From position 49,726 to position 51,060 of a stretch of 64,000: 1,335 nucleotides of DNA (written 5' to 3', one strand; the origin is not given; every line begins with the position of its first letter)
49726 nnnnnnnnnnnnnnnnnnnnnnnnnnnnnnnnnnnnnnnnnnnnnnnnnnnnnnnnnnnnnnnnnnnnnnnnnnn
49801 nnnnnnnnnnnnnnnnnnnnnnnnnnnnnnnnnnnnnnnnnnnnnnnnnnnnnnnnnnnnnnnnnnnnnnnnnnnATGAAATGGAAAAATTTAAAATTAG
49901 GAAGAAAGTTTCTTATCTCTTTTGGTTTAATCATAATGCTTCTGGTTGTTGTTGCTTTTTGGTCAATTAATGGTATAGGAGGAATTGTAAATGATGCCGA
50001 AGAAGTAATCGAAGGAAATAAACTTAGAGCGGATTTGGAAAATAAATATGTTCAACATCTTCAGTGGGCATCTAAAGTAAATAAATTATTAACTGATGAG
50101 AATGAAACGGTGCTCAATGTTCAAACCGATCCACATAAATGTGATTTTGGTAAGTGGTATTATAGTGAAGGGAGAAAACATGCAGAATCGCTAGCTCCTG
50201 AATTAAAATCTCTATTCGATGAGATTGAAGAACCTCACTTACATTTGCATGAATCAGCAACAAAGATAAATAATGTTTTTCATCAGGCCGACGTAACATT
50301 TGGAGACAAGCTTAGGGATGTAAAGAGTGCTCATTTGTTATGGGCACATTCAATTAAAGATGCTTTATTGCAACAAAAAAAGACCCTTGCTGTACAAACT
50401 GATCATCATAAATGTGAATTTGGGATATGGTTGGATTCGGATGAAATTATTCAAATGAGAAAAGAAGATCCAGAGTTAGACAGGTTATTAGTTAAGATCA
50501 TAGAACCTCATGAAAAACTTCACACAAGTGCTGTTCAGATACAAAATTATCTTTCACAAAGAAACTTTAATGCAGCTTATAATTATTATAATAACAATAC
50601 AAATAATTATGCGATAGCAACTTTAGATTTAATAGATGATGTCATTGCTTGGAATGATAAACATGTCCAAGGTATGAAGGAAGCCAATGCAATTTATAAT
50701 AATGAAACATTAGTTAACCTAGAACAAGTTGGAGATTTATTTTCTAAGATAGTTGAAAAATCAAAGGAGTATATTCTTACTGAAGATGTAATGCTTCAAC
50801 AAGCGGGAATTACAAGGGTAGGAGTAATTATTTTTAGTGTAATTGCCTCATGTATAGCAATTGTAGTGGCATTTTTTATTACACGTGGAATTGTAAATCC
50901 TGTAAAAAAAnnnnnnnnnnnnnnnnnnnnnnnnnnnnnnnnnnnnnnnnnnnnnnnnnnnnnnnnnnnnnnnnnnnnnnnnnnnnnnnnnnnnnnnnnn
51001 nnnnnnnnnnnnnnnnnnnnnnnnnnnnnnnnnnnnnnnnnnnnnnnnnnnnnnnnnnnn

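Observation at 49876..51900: Chemoreceptor with two tandem CZB zinc-binding domains located in the periplasmic sensor region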

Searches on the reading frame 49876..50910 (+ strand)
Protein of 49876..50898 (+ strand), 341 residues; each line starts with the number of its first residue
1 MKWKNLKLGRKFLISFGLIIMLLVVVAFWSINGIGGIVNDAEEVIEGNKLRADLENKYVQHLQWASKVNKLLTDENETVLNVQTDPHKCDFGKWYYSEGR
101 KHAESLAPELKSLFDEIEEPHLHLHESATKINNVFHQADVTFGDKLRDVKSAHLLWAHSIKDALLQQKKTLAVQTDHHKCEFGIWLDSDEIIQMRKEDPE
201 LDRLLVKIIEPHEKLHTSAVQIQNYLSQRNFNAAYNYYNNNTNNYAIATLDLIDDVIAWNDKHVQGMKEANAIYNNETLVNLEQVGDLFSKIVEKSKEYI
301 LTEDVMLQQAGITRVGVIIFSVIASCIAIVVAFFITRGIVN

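Call 7: find_homologous_proteins(query=window:49876-50898:+)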
Query seq(341 aa) (341 aa): 62 proteins with E <= 0.001 among 2097 candidates.
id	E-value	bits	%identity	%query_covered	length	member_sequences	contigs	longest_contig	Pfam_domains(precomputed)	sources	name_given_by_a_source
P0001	1.8e-152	526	68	100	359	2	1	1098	PF13682.12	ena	-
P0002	3.1e-152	525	69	100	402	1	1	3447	PF13682.12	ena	-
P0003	6.7e-114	399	53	100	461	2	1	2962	PF00672.31,PF13682.12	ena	-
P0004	7.7e-106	372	51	100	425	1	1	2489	PF00672.31,PF13682.12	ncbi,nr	ncbi:MAG: CZB domain-containing protein, partial [Bacteroidales bacterium]|nr:CZB domain-containing 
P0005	3.4e-105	370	49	100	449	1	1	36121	PF00672.31,PF13682.12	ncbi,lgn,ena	-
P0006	3.6e-102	360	51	90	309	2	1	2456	PF13682.12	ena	-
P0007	7.5e-96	339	50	67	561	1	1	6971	PF00672.31,PF13682.12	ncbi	ncbi:MAG: CZB domain-containing protein, partial [bacterium]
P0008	6.8e-94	333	47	100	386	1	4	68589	PF13682.12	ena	-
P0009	8.0e-93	329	46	99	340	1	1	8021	PF13682.12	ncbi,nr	ncbi:MAG: chemotaxis protein, partial [candidate division Zixibacteria bacterium]|nr:chemotaxis prot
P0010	2.0e-92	328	48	91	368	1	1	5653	PF13682.12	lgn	-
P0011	2.8e-82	295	44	96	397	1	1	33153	PF13682.12,PF12729.14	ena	-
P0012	1.4e-81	293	50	82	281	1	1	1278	PF13682.12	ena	-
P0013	4.6e-79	284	42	100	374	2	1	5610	PF00672.31,PF13682.12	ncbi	ncbi:MAG: CZB domain-containing protein, partial [Spirochaetota bacterium]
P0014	1.9e-77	279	71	40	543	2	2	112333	PF00015.27,PF00672.31,PF13682.12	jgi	jgi:methyl-accepting chemotaxis protein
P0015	3.9e-74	268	63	57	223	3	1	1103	PF13682.12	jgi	jgi:methyl-accepting chemotaxis protein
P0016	7.3e-74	267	41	100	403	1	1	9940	PF00672.31,PF13682.12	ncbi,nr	ncbi:MAG: HAMP domain-containing protein, partial [Deltaproteobacteria bacterium]|nr:HAMP domain-con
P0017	1.6e-73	266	52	53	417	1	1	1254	PF13682.12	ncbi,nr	ncbi:MAG: methyl-accepting chemotaxis protein, partial [Desulfobacteraceae bacterium]|nr:methyl-acce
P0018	1.7e-73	266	42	100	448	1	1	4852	PF00672.31,PF13682.12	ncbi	ncbi:MAG: CZB domain-containing protein, partial [Desulfuromonadaceae bacterium]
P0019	1.3e-69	253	42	96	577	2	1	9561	PF00015.27,PF00672.31,PF13682.12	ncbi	ncbi:MAG: chemotaxis protein, partial [Desulfuromonas sp.]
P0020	3.8e-67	245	43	82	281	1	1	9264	PF13682.12,PF12729.14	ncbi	ncbi:MAG: CZB domain-containing protein, partial [Desulfobacula sp.]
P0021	1.6e-62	230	61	41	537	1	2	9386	PF00015.27,PF00672.31,PF13682.12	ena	-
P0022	3.1e-62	229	64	41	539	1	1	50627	PF00015.27,PF00672.31,PF13682.12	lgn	-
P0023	5.4e-60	222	59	40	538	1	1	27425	PF00015.27,PF00672.31,PF13682.12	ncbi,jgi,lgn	-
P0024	2.7e-58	216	41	79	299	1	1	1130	PF13682.12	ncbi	-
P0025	3.4e-58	216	38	99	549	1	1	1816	PF00015.27,PF13682.12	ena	-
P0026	4.7e-58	215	41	67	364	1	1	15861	PF13682.12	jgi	jgi:methyl-accepting chemotaxis protein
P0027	5.7e-58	215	35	98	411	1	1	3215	PF13682.12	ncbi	ncbi:MAG: CZB domain-containing protein, partial [Bacteriovoracia bacterium]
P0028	2.7e-57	213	60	41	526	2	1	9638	PF00015.27,PF00672.31,PF13682.12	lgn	-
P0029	1.9e-56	210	57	49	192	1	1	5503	PF13682.12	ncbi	ncbi:CZB domain-containing protein, partial [Bacteroidota bacterium]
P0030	7.3e-56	208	61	40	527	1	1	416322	PF00015.27,PF00672.31,PF13682.12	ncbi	-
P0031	5.0e-55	205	54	41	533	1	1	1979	PF00015.27,PF00672.31,PF13682.12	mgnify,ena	mgnify:CR=1 FL=1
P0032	2.9e-51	193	51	55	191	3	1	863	PF13682.12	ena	-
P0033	1.8e-49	187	48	52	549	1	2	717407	PF00015.27,PF00672.31,PF13682.12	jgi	jgi:methyl-accepting chemotaxis protein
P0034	2.6e-49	186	39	85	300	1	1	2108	PF13682.12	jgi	jgi:methyl-accepting chemotaxis protein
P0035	4.1e-47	179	34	99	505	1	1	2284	PF00672.31,PF13682.12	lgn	-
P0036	1.3e-45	174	55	39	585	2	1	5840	PF00015.27,PF00672.31,PF13682.12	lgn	-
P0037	2.0e-45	174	49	39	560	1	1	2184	PF00015.27,PF00672.31,PF13682.12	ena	-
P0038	2.4e-45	173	57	37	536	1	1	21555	PF00015.27,PF13682.12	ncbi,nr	ncbi:MAG: methyl-accepting chemotaxis protein [Deltaproteobacteria bacterium]|nr:methyl-accepting ch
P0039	2.5e-45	173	53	39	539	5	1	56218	PF00015.27,PF13682.12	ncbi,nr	ncbi:MAG: methyl-accepting chemotaxis protein [Deltaproteobacteria bacterium]|nr:methyl-accepting ch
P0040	6.1e-45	172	54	38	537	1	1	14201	PF00015.27,PF13682.12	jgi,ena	-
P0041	2.5e-44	170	52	39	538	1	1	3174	PF00015.27,PF13682.12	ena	-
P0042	3.1e-44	170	53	39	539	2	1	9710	PF00015.27,PF13682.12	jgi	-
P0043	1.5e-43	168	52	39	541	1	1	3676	PF00015.27,PF13682.12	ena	-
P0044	1.8e-43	167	42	61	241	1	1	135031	PF13682.12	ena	-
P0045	2.1e-43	167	52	43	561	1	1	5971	PF00015.27,PF00672.31,PF13682.12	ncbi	-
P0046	6.0e-42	162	50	41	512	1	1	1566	PF00015.27,PF13682.12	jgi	jgi:methyl-accepting chemotaxis protein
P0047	7.1e-42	162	47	50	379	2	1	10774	PF17201.11,PF13682.12,PF08269.18,PF17200.11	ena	-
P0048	1.6e-41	161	50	39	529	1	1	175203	PF00015.27,PF06103.17,PF13682.12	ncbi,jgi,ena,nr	ncbi:MAG: methyl-accepting chemotaxis protein [Desulfobulbaceae bacterium]|nr:methyl-accepting chemo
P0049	2.7e-41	160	53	38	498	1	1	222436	PF00015.27,PF13682.12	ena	-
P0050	2.7e-41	160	45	52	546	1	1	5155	PF00015.27,PF13682.12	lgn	-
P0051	5.2e-41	159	47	38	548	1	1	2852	PF00015.27,PF13682.12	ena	-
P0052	6.8e-41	159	46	49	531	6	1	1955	PF00015.27,PF00672.31,PF13682.12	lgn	-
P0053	6.1e-40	156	42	41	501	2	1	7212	PF00015.27,PF00672.31,PF13682.12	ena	-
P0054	1.3e-38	151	47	38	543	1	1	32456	PF00015.27,PF13682.12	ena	-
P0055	2.3e-37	147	48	39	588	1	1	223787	PF00015.27,PF13682.12,PF20155.5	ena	-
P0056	1.9e-36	144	45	41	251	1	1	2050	PF13682.12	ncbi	ncbi:MAG: CZB domain-containing protein, partial [Thermodesulfobacteriota bacterium]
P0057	8.2e-34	136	38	54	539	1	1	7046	PF00015.27,PF13682.12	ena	-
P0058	1.3e-33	135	45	38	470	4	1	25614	PF00015.27,PF13682.12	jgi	jgi:methyl-accepting chemotaxis protein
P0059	1.2e-27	115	40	40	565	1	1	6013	PF00015.27,PF00672.31,PF13682.12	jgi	jgi:methyl-accepting chemotaxis protein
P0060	5.1e-24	103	41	40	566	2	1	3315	PF00015.27,PF00672.31,PF13682.12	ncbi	-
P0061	1.7e-16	79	41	31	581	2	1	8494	PF00015.27,PF00672.31,PF13682.12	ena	-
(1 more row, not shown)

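Call 22: predict_structure(alignment_id=A1)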
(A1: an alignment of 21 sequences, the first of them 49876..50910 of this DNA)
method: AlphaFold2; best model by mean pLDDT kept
length: 345 residues; sequences in the alignment: 21
mean_pLDDT: 88.6   pTM: 0.70
mean pLDDT of the five models: 88.6, 87.3, 85.6, 84.1, 82.1
residues with pLDDT >= 90: 211; 70-90: 117; 50-70: 17; < 50: 0
segments of 3 or more residues with pLDDT < 50: none
pLDDT, mean of each block of 10 residues (from residue 1): 69 78 79 75 82 89 91 89 93 92 89 95 97 92 93 96 94 95 94 92 97 98 97 97 97 97 96 96 93 81 70 77 79 75 68
secondary structure, 60 per line:
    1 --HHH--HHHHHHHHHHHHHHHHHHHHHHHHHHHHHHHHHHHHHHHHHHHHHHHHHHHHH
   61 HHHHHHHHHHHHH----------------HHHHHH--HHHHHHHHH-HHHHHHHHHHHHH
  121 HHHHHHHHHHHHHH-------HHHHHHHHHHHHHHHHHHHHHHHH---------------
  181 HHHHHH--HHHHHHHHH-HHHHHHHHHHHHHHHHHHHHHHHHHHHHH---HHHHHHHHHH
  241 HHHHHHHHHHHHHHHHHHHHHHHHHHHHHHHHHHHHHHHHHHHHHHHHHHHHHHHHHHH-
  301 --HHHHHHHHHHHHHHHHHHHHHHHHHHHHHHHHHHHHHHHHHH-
elements in order: H8-73 H90-95 H98-106 H108-134 H142-165 H181-186 H189-197 H199-227 H231-299 H303-344

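Call 24: fold_search(model_id=the predicted structure, library=pdb)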
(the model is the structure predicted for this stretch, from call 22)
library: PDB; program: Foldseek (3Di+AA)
matches with E <= 10: 548; with E <= 0.001: 0
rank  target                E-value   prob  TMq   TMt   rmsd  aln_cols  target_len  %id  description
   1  3o1h_A                8.8e-02  0.82  0.24  0.27  19.7       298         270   12  Crystal Structure of the TorS sensor domain - TorT complex in the presence of TMAO (released 2011-12-21)
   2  7zr1_C                1.0e-01  0.57  0.21  0.12  36.2       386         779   11  Chaetomium thermophilum Mre11-Rad50-Nbs1 complex bound to ATPyS (composite structure) (released 2023-01-11)
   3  7zr1_D                1.4e-01  0.72  0.27  0.14  29.6       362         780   10  Chaetomium thermophilum Mre11-Rad50-Nbs1 complex bound to ATPyS (composite structure) (released 2023-01-11)
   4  6h2x                  1.5e-01  0.41  0.22  0.21  35.6       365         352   12  MukB coiled-coil elbow from E. coli (released 2019-03-06)
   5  8j07_g5               1.6e-01  0.47  0.21  0.03  31.4       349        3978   13  96nm repeat of human respiratory doublet microtubule and associated axonemal complexes (released 2023-07-26)
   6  7n6g_3R               1.7e-01  0.20  0.15  0.15  45.1       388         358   12  C1 of central pair (released 2022-05-18)
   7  2yfb_B                1.8e-01  0.90  0.28  0.38  17.3       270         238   13  X-ray structure of McpS ligand binding domain in complex with succinate (released 2012-04-18)
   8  3o1i_A                1.8e-01  0.89  0.28  0.33  20.0       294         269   11  Crystal Structure of the TorS sensor domain - TorT complex in the absence of ligand (released 2011-12-21)
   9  3o1i_B                2.0e-01  0.63  0.22  0.26  20.4       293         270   12  Crystal Structure of the TorS sensor domain - TorT complex in the absence of ligand (released 2011-12-21)
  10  3o1j_A                2.1e-01  0.69  0.24  0.28  21.1       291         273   12  Crystal Structure of the TorS sensor domain - TorT complex in the absence of isopropanol (released 2011-12-21)
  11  7sqc_1K               2.2e-01  0.66  0.28  0.28  38.3       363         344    9  Ciliary C1 central pair apparatus isolated from Chlamydomonas reinhardtii (released 2022-04-13)
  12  2yfa_A                2.2e-01  0.47  0.18  0.24  17.8       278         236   10  X-ray structure of McpS ligand binding domain in complex with malate (released 2012-04-18)
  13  7aam_A                2.2e-01  0.41  0.19  0.22  27.5       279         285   10  Crystal structure of the F-BAR domain of PSTIPIP1 bound to the CTH domain of the phosphatase LYP (released 2022-02-23)
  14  8wjo_B                2.4e-01  0.09  0.11  0.12  32.6       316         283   14  Cryo-EM structure of 8-subunit Smc5/6 arm region (released 2024-06-26)
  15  4bne_B                2.5e-01  0.38  0.22  0.25  30.3       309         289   13  Pacsin2 Interacts with Membranes and Actin-Filaments (released 2014-05-14)
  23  7zjr                  3.4e-01  0.44  0.23  0.27  16.2       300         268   11  X-ray structure of the periplasmic region of PilJ from P. aeruginosa (released 2022-04-27)
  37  2yfb_A                4.6e-01  0.25  0.17  0.22  17.3       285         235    9  X-ray structure of McpS ligand binding domain in complex with succinate (released 2012-04-18)
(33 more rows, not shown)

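Call 27: search_solved_structures(query=window:49978-50820:+, max_evalue=1, show_alignments=3)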
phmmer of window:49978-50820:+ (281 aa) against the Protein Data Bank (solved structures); distinct sequences matched with E-value up to 1: 0.

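Call 32: find_related_loci(query=A1, collection=genome_contigs, flank=4000)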
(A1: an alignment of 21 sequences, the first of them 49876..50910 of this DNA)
Query A1 (345 aa) in genome_contigs; peptide patterns used: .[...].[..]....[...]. (x = any residue, [..] = any of these).
599 stretches matched a pattern (row limit reached: there are more); 514 encode a relative of the query (tblastn E <= 1e-3); the best 80 are kept; 80 distinct loci.
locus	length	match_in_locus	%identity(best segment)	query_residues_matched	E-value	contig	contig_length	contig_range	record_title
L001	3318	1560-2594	68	1-345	6e-164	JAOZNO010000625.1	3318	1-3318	MAG: Bacteroidales bacterium isolate GMC4.concoct.210_sub GMC4_66217_length_3318_cov_6.063439, whole genome shotgun sequ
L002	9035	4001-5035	69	1-345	2e-148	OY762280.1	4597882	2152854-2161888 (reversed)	MAG: Bacteroidales bacterium isolate 20329f36-1aa7-4b1c-baf8-c582a14de254 genome assembly, chromosome: 1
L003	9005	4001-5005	57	1-333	6e-133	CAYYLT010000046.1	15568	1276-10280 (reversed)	MAG TPA_asm: uncultured Bacteroidales bacterium isolate binchicken_co8_376 genome assembly, contig: NODE_6674_length_155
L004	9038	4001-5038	56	1-345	8e-128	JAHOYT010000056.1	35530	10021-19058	MAG: Bacteroidales bacterium isolate CORE_19_RING_Bin_00002 c_000000000131, whole genome shotgun sequence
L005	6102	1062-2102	56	1-345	1e-125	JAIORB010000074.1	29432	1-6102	MAG: Bacteroidales bacterium isolate SMBSF07 20071_Bin_5_contigs_1_c_000000000286, whole genome shotgun sequence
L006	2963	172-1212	55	1-345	2e-128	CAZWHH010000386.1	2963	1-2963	MAG TPA_asm: uncultured Bacteroidales bacterium isolate binchicken_co13_31 genome assembly, contig: NODE_62311_length_29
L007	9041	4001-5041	54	1-345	5e-123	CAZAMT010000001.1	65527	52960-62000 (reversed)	MAG TPA_asm: uncultured Bacteroidales bacterium isolate binchicken_co8_368 genome assembly, contig: NODE_290_length_6552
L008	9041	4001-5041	52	1-345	7e-123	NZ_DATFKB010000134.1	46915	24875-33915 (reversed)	MAG: Salinivirga sp. isolate SMAG_U9159 k141_89484, whole genome shotgun sequence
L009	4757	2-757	69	50-345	1e-119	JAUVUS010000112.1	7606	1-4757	MAG: Bacteroidales bacterium isolate CSMAG_798 CSMAG_798_k127_3567069_length_7606_cov_15.0031, whole genome shotgun sequ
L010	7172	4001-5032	51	1-344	2e-118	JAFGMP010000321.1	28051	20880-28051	MAG: Candidatus Latescibacterota bacterium isolate Zod_Metabat.481 k87_6288844, whole genome shotgun sequence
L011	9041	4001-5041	51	1-345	5e-118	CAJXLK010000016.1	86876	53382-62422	MAG TPA_asm: uncultured Bacteroidetes bacterium isolate SRR6193124_bin.32_MetaBAT_v2.12.1_MAG genome assembly, contig: N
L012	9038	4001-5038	50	1-345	5e-117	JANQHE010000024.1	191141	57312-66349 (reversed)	MAG: Bacteroidales bacterium isolate PL23b_bin.85 k99_2497074, whole genome shotgun sequence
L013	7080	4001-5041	53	1-345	1e-116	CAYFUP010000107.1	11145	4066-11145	MAG TPA_asm: uncultured Bacteroidales bacterium isolate ERP107533_co1_163 genome assembly, contig: NODE_5893_length_1114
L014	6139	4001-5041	50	1-345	3e-114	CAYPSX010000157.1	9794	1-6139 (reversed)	MAG TPA_asm: uncultured Bacteroidales bacterium isolate SRP332253_co1_258 genome assembly, contig: NODE_11626_length_979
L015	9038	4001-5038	49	1-345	8e-109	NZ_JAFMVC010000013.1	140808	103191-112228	Carboxylicivirga sp. A043 13_length=140809, whole genome shotgun sequence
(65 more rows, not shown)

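Call 42: search_protein_representatives(protein=window:49978-50817:+)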
Query: 280 residues. Proteins with E-value up to 0.001 (for the whole library): 1643; up to 1e-10: 912; up to 1e-30: 285. The best 150 are listed.
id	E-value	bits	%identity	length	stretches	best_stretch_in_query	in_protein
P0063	9.7e-93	327.2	42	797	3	1-191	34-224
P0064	5.3e-91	321.5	36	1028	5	1-191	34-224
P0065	1.5e-74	267.6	44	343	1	1-279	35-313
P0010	3.1e-73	263.3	47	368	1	1-275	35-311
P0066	7.5e-72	258.7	35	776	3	1-195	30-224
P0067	1.1e-71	258.2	45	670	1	1-280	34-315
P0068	1.0e-70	255.0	45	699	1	2-277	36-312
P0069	1.5e-69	251.2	37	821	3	1-196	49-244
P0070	1.6e-69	251.1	37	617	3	11-192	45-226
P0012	1.7e-69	251.0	51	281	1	1-243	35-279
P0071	2.5e-69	250.5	39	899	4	21-189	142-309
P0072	5.7e-69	249.3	46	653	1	1-279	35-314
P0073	5.7e-69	249.3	45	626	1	3-276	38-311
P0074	8.1e-69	248.8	38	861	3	2-132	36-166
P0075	2.3e-68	247.3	38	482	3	1-189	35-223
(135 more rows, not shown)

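Call 62: predict_structure(alignment_id=A3)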
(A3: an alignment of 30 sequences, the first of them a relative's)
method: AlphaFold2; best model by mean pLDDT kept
length: 561 residues; sequences in the alignment: 30
mean_pLDDT: 85.5   pTM: 0.63
mean pLDDT of the five models: 85.5, 85.2, 84.2, 83.7, 82.3
residues with pLDDT >= 90: 351; 70-90: 141; 50-70: 35; < 50: 34
segments of 3 or more residues with pLDDT < 50: 527-538, 540-549, 551-556, 558-561
pLDDT, mean of each block of 10 residues (from residue 1): 64 76 79 74 85 92 94 90 94 94 93 95 97 94 97 96 96 96 97 94 98 97 96 92 91 93 91 91 89 92 94 95 96 94 94 96 98 98 97 97 97 94 83 76 78 77 70 72 72 72 75 62 49 45 44 42 34
secondary structure, 60 per line:
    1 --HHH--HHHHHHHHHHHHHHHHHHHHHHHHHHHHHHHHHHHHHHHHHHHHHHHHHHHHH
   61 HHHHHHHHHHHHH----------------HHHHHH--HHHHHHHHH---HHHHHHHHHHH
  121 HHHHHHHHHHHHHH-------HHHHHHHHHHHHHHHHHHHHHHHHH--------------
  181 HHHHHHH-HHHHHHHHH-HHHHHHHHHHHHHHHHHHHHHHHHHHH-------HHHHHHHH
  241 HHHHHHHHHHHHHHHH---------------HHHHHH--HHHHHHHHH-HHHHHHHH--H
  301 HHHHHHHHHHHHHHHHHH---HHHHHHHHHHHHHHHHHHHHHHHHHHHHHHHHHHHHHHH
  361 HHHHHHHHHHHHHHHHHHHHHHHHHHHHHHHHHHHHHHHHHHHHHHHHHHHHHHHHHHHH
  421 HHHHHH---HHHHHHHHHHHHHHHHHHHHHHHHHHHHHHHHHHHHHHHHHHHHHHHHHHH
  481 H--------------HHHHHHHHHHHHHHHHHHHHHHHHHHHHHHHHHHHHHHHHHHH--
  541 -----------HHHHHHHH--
elements in order: H8-73 H90-95 H98-106 H110-134 H142-166 H181-187 H189-197 H199-225 H233-256 H272-277 H280-288 H290-297 H300-318 H322-426 H430-481 H496-538 H552-559
